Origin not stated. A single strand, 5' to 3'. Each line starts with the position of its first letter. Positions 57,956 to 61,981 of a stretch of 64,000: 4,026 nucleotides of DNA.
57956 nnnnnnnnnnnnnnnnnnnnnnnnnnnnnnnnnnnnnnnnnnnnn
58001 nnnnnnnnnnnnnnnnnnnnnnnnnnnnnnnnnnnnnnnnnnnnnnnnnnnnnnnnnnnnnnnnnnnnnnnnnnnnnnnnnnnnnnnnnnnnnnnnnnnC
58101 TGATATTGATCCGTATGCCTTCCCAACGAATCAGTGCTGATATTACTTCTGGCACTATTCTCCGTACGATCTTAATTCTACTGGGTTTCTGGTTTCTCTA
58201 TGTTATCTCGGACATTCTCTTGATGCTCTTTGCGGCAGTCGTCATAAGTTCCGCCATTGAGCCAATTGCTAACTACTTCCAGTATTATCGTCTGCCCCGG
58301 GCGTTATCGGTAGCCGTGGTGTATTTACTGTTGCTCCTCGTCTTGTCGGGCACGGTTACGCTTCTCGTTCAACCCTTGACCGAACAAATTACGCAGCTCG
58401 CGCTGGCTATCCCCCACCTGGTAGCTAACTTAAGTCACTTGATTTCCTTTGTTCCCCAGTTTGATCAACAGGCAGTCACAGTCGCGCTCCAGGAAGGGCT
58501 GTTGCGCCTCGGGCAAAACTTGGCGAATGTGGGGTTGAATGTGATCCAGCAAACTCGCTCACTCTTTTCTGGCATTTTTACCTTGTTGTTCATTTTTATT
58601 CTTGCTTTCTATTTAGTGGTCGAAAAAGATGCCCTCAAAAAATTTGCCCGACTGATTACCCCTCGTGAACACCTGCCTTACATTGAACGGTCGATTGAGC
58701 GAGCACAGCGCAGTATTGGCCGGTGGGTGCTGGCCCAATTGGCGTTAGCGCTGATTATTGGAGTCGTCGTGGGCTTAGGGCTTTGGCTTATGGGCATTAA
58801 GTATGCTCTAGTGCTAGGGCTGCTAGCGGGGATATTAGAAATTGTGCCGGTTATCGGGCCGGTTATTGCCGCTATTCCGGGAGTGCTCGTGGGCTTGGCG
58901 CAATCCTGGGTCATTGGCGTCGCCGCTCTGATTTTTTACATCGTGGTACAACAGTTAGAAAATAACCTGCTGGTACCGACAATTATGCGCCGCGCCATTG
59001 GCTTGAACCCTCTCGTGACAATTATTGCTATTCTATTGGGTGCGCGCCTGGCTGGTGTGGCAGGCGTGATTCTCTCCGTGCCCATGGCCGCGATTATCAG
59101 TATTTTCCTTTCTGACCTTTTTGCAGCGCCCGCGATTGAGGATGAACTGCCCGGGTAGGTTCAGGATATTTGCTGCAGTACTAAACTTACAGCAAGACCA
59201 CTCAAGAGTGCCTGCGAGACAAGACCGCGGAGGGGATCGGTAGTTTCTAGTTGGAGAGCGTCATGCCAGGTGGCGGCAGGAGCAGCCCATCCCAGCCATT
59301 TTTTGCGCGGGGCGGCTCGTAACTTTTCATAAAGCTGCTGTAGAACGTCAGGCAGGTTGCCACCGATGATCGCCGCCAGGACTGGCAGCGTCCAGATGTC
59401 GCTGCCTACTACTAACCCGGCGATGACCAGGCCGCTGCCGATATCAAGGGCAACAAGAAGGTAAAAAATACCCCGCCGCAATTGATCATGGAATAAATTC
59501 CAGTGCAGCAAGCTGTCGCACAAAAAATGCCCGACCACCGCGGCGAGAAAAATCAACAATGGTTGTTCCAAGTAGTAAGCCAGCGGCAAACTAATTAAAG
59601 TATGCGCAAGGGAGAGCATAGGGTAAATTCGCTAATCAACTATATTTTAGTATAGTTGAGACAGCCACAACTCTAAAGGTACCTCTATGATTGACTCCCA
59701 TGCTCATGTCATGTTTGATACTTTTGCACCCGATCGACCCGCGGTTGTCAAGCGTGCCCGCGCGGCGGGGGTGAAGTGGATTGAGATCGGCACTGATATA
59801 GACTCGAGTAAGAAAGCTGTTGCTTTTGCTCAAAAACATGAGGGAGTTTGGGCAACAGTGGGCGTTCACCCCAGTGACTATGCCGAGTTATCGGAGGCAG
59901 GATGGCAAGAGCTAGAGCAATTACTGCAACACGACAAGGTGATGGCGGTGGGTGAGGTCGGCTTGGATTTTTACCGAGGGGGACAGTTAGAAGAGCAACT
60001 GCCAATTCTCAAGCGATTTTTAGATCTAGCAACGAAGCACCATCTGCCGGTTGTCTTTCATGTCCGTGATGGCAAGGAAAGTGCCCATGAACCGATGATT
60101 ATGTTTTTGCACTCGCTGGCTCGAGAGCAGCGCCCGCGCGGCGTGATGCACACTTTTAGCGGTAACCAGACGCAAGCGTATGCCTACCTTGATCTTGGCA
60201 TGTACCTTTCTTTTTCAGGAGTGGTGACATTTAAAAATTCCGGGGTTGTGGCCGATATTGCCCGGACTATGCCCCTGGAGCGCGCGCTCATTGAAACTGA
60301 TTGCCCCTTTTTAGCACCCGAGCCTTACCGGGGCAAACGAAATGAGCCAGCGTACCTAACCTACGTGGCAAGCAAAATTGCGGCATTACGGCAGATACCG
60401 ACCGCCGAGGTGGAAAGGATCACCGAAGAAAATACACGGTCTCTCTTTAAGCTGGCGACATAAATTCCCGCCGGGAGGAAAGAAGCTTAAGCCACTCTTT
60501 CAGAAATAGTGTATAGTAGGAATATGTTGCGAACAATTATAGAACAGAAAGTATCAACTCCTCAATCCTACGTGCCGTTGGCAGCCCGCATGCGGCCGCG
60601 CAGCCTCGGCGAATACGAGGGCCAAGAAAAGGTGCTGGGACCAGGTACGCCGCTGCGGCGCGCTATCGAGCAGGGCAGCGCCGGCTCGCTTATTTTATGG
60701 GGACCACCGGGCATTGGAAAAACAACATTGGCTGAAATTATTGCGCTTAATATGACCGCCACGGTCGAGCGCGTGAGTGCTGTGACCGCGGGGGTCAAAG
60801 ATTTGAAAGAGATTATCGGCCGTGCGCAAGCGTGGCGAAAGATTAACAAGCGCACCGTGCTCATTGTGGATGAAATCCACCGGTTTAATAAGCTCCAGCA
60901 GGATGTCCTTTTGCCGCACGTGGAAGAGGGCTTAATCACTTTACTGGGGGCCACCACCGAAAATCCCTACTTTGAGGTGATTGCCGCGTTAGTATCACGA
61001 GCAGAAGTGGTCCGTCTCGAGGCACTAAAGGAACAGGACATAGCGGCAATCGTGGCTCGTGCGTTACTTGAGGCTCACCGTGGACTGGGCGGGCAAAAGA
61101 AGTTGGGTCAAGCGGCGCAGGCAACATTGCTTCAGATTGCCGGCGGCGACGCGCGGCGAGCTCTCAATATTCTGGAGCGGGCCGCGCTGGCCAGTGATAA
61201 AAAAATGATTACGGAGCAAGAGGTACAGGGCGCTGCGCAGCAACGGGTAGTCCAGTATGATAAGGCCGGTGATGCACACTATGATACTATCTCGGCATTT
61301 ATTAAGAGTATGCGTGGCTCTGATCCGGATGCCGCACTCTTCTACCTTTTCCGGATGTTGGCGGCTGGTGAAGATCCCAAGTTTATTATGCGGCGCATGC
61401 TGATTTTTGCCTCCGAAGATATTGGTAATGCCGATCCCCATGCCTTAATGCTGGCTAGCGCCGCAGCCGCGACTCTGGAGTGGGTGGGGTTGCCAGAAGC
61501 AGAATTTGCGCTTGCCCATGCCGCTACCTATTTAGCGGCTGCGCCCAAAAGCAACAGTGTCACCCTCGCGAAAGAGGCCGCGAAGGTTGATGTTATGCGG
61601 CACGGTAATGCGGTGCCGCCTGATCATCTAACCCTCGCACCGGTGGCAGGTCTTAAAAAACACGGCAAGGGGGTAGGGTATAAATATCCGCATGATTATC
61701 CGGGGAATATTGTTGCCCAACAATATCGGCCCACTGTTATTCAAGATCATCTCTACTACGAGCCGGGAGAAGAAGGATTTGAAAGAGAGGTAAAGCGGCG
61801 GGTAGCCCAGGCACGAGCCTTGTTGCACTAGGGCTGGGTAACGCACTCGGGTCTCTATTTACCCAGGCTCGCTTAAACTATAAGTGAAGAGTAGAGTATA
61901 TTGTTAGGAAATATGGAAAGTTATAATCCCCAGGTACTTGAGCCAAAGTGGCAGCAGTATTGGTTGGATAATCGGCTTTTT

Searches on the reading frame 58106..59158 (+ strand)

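Call 37: search_protein_families(library=pfam, proteins=[window:58106-59158:+], max_evalue=0.01)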
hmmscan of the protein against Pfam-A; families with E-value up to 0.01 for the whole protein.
window:58106-59158:+ (350 aa): 1 family
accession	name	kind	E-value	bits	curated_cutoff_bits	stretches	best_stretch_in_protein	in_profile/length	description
PF01594.21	AI-2E_transport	-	9e-61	206.3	34.3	1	22-337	6-325/327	AI-2E family transporter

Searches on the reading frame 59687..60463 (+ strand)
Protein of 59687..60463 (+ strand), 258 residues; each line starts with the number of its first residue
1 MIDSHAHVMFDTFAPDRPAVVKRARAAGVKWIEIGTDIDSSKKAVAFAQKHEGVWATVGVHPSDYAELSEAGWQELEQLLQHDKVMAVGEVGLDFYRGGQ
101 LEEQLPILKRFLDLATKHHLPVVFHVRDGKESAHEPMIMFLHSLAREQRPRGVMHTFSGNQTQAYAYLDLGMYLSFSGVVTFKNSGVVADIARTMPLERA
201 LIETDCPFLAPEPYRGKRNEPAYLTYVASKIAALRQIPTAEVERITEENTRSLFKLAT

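Call 37: search_protein_families(library=pfam, proteins=[window:59687-60463:+], max_evalue=0.01)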
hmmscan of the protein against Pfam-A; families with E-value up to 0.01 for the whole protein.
window:59687-60463:+ (258 aa): 1 family
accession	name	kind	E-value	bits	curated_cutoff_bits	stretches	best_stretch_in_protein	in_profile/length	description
PF01026.27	TatD_DNase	-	8.6e-76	255.1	27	1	2-255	1-253/253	TatD related DNase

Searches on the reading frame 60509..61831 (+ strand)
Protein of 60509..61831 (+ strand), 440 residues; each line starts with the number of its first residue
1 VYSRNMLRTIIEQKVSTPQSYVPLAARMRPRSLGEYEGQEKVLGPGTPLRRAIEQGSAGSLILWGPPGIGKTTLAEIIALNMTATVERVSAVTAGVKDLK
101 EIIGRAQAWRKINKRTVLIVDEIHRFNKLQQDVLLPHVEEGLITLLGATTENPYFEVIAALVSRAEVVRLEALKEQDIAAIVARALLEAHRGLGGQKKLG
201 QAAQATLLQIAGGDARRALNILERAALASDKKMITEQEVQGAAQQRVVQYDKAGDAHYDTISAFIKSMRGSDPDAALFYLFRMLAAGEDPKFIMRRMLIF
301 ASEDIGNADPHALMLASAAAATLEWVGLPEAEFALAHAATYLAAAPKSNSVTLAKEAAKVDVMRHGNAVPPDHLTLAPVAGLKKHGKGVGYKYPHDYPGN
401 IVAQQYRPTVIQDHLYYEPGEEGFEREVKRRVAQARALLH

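Call 37: search_protein_families(library=pfam, proteins=[window:60509-61831:+], max_evalue=0.01)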
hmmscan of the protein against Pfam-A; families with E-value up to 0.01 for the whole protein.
window:60509-61831:+ (440 aa): 22 families
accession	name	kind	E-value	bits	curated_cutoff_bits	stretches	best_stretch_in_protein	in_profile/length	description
PF12002.13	MgsA_C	-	1.1e-61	208.1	27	1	270-434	1-165/167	MgsA AAA+ ATPase C terminal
PF16193.11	AAA_assoc_2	-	1.5e-24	86.5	34.3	1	198-269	6-81/81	AAA C-terminal domain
PF05496.18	RuvB_N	-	2.6e-15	57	27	1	28-144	1-114/159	Holliday junction DNA helicase RuvB P-loop domain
PF00004.35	AAA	-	2.5e-13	51.1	21.2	1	61-167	1-125/131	ATPase family associated with various cellular activities (AAA)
PF20720.3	nSTAND3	-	3.7e-06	27.2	27.2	1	59-123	18-74/155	Novel STAND NTPase 3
PF13401.12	AAA_22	-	1.6e-05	25.6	27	0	57-81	4-28/130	AAA domain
PF07728.20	AAA_5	-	2.9e-05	24.5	22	1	61-150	2-102/139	AAA domain (dynein-related subfamily)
PF13191.12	AAA_16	-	6.5e-05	23.9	32.6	0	52-107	18-68/167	AAA ATPase domain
PF01078.27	Mg_chelatase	-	0.00012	22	20.3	0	50-86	12-50/207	Magnesium chelatase, subunit ChlI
PF07726.17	AAA_3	-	0.00018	21.8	27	1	62-159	3-108/131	ATPase family associated with various cellular activities (AAA)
PF13173.12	AAA_14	-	0.00043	20.7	27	1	61-170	5-120/129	AAA domain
PF01695.23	IstB_IS21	-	0.00068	19.6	24.1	1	60-124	94-163/238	IstB-like ATP binding protein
PF00910.28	RNA_helicase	-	0.001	20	21.5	1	62-128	2-63/105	RNA helicase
PF00005.33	ABC_tran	-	0.0011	20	25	1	61-162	14-80/137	ABC transporter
PF00270.35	DEAD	-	0.0014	18.8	26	0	99-133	105-137/167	DEAD/DEAH box helicase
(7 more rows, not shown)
